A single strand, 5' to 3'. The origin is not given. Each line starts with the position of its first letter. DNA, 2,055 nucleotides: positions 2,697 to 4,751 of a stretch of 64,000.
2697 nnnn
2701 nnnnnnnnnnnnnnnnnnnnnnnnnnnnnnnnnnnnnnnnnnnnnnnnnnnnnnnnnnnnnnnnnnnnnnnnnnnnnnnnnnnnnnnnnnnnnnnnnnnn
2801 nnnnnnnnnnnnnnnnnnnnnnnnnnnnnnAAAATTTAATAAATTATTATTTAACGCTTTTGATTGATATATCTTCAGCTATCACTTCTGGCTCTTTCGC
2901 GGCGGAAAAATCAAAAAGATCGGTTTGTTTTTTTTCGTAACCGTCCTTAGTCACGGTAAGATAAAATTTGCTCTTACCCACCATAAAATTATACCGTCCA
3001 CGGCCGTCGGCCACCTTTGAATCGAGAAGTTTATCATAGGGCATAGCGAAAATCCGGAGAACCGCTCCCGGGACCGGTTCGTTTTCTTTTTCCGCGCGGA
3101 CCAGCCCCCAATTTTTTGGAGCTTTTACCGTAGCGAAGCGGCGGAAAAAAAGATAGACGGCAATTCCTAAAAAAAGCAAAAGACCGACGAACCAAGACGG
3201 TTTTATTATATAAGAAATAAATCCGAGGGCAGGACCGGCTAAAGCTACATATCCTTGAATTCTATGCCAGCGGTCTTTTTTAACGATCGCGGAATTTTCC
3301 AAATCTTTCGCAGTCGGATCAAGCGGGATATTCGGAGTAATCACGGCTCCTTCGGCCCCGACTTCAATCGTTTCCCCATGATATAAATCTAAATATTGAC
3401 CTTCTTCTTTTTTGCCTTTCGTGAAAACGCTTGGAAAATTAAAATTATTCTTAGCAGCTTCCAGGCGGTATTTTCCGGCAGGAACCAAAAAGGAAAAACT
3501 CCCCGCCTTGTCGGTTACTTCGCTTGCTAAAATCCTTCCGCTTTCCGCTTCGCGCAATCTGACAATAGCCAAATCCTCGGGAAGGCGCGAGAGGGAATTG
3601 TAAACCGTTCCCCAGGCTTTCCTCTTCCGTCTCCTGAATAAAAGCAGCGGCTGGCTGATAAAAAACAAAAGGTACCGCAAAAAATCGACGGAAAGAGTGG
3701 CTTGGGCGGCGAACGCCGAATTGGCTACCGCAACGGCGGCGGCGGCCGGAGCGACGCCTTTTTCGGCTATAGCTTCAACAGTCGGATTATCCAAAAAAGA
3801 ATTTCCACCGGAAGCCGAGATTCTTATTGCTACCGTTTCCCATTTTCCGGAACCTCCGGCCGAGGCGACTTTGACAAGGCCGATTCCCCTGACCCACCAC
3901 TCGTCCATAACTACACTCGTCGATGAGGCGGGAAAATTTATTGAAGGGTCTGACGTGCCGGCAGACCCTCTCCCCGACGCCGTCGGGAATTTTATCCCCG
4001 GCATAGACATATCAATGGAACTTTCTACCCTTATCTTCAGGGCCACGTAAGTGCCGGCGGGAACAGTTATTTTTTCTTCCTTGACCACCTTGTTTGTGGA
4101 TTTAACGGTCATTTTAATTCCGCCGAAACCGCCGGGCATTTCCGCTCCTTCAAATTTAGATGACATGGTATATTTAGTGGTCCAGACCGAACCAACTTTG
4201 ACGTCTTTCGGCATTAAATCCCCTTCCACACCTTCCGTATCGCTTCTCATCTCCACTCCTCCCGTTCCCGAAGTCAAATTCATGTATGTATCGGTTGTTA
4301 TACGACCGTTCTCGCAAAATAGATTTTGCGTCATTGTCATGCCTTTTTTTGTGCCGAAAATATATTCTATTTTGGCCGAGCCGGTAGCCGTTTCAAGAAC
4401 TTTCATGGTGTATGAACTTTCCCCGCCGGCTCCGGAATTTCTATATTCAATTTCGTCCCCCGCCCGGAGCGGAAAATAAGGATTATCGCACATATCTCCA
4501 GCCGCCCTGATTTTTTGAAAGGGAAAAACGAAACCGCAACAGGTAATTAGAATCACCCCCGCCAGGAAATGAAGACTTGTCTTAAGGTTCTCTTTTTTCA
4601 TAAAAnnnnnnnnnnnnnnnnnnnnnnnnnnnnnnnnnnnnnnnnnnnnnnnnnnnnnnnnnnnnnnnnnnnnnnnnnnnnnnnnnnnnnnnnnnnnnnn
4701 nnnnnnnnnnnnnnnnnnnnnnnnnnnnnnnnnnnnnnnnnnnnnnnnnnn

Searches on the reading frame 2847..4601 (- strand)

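Call 89: search_protein_families(library=pfam, proteins=[window:2847-4601:-], max_evalue=0.00001)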
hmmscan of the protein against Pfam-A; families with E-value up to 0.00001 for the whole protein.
window:2847-4601:- (584 aa): 1 family
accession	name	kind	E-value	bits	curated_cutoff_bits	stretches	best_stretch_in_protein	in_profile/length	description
PF21347.3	DUF3108_like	-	7.5e-08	32.9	27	1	62-204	21-168/199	DUF3108-like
